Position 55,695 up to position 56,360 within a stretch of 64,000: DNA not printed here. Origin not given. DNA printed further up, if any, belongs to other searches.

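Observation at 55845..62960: DUF499/DUF1156 operon with a HEPN head, an inserted small TM gene and a GIY-YIG nuclease tail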

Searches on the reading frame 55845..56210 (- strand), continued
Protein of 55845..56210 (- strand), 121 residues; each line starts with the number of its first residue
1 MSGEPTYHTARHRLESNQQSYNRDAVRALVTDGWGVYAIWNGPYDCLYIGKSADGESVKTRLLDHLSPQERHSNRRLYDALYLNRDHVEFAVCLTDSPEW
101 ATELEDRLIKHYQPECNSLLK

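Call 80: search_protein_representatives(alignment_id=A2)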
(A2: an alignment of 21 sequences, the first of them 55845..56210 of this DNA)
Query: 21 sequences, 120 profile positions. Proteins with E-value up to 0.001 (for the whole library): 363; up to 1e-10: 24; up to 1e-30: 3. The best 150 are listed.
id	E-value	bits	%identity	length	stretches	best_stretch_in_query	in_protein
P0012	1.2e-58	212.1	-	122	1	1-119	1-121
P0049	1.3e-49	182.9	-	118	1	1-118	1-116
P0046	7.1e-34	132.2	-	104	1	30-102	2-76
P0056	7.4e-29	116.0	-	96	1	1-75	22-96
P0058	4.2e-27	110.3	-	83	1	1-66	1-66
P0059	2.5e-22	94.9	-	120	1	11-117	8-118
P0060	4.7e-20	87.6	-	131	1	6-118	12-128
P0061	1.3e-19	86.1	-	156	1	10-118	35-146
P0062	1.6e-19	85.9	-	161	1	10-119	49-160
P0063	1.9e-19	85.6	-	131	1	10-119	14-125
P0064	9.8e-19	83.3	-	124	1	11-119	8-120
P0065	1.4e-18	82.8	-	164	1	11-118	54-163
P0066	2.3e-17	78.9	-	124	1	12-116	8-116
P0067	1.0e-16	76.8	-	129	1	9-118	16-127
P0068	1.1e-16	76.8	-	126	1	13-116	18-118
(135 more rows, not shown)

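Call 81: search_protein_families(library=ncbifam, proteins=[window:55845-56210:-], max_evalue=0.01)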
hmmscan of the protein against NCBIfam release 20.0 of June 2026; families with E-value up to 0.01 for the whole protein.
window:55845-56210:- (121 aa): 4 families
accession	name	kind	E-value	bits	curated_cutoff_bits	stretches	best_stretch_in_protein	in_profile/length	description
TIGR00194.1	uvrC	equivalog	2.2e-06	26.7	285.45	1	32-121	10-90/574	excinuclease ABC subunit UvrC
NF005906.0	PRK07883.1-4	equivalog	8.2e-06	24.4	495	1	20-121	200-296/563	DEDD exonuclease domain-containing protein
NF011261.0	PRK14667.1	equivalog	0.0002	20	818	1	34-121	17-95/567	excinuclease ABC subunit C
NF011262.0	PRK14668.1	equivalog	0.01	14.3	544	0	33-121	16-93/577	excinuclease ABC subunit C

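Call 82: search_protein_families(library=phrogs, proteins=[window:55845-56210:-], max_evalue=0.01)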
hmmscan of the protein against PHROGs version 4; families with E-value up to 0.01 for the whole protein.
window:55845-56210:- (121 aa): 1 family
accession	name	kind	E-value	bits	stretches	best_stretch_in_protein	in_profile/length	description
phrog_22664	-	unknown function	0.0015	18.1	1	24-121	8-97/610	-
